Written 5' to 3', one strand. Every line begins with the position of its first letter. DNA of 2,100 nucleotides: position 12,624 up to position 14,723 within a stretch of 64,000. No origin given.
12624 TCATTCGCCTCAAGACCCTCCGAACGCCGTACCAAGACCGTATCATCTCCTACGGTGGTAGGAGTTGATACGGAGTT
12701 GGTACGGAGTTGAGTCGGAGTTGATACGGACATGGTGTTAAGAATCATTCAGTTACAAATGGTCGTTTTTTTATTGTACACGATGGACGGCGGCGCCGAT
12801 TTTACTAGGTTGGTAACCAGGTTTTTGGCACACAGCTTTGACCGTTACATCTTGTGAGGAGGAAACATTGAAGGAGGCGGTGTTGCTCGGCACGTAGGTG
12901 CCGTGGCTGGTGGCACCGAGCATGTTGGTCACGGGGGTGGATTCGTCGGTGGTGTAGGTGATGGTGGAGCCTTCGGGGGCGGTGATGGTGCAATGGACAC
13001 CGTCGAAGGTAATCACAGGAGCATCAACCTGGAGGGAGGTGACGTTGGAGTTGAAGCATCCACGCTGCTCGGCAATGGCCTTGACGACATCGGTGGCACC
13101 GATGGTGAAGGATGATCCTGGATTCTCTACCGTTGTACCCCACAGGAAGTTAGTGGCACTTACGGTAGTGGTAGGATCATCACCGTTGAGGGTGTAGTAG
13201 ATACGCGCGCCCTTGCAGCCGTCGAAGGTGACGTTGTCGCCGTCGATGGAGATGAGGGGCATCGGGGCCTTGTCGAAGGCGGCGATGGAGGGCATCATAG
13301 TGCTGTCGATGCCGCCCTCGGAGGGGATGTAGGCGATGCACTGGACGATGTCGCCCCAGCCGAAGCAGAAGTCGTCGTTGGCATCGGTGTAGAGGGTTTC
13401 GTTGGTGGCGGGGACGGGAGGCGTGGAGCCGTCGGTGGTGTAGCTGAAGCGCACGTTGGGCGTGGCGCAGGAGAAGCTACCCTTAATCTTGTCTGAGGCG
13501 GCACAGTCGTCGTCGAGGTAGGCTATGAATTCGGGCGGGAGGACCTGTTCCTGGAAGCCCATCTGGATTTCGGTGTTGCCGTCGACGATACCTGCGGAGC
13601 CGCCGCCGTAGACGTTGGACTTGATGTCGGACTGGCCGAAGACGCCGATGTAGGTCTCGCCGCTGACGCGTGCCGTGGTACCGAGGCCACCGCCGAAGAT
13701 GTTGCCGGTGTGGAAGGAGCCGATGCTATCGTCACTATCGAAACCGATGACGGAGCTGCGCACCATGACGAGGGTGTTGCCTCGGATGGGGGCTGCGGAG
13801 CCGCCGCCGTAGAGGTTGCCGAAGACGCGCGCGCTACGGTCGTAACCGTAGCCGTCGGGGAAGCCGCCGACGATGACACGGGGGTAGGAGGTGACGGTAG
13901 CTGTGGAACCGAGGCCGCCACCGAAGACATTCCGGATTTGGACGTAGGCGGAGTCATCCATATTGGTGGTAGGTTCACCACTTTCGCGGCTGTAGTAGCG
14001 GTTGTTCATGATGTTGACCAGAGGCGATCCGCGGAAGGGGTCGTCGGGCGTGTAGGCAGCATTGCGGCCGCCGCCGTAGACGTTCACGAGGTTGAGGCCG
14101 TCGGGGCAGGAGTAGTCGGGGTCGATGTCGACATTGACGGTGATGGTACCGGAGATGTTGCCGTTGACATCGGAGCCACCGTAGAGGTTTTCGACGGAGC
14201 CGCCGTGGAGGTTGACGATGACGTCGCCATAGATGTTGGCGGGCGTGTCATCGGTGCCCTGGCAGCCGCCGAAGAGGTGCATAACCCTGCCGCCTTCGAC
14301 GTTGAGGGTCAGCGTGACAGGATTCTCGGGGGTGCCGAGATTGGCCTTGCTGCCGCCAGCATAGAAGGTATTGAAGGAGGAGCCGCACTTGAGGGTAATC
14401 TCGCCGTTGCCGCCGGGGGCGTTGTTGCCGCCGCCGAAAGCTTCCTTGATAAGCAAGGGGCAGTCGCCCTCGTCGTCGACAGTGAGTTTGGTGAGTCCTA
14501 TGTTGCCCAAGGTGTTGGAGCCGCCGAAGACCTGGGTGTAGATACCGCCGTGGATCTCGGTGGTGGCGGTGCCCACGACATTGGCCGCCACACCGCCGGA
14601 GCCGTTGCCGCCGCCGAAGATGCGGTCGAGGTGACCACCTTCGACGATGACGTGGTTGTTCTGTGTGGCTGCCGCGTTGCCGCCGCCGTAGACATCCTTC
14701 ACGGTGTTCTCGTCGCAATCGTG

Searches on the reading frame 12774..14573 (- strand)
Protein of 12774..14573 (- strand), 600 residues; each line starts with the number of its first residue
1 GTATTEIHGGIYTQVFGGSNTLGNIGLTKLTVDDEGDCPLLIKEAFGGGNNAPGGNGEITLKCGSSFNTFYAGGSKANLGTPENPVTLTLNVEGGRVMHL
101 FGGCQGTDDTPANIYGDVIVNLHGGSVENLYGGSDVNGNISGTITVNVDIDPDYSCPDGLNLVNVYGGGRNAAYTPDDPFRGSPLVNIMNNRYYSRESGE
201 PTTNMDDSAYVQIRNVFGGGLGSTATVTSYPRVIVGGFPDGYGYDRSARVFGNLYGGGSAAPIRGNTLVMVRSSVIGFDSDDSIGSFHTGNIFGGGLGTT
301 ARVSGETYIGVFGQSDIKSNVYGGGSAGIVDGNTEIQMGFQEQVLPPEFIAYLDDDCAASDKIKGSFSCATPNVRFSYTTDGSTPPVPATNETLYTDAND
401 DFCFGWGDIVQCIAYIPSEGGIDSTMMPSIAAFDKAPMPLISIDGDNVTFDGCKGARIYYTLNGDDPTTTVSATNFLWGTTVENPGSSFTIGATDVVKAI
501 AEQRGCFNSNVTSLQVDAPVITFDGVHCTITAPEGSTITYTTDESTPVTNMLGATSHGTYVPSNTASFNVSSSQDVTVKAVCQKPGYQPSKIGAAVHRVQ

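Call 67: search_protein_families(library=pfam, proteins=[window:12774-14573:-], max_evalue=0.01)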
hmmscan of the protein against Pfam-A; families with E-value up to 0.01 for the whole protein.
window:12774-14573:- (600 aa): 2 families
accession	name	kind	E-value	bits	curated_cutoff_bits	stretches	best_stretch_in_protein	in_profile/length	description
PF13287.12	Fn3_assoc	-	4.2e-16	59.2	23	2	529-593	2-55/59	Fn3 associated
PF13290.12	CHB_HEX_C_1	-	5.4e-13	49.1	22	2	446-511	10-65/67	Chitobiase/beta-hexosaminidase C-terminal domain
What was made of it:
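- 12771..33671 (-): Gene for the 6966-aa protein. The signal peptide is cleaved at ...SVASA|Q. The first canonical rung is at 33462-33539, after a 9-residue overhang. About 80 further VYGGGN-type rungs follow. The last canonical rung is at 13560-13721, followed by a linker and Ig-like domains. Pfam Fn3_assoc and CHB_HEX_C_1 at the C-terminus (call 67).
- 12774..13543 (-): C-terminal Ig-like domains of the 6966-aa protein (CHB_HEX_C_1 and Fn3_assoc). There is no T9SS signal. Call 67.
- On T9SS type-A cargo (TIGR04183 / PF18962 Por_Secre_tail): The 6966-aa protein ends in Fn3_assoc/CHB_HEX_C_1 (call 67).
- Checked: The 6966-aa protein ends in Fn3_assoc/CHB_HEX_C_1 Ig-like domains, not a sorting domain (call 67).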
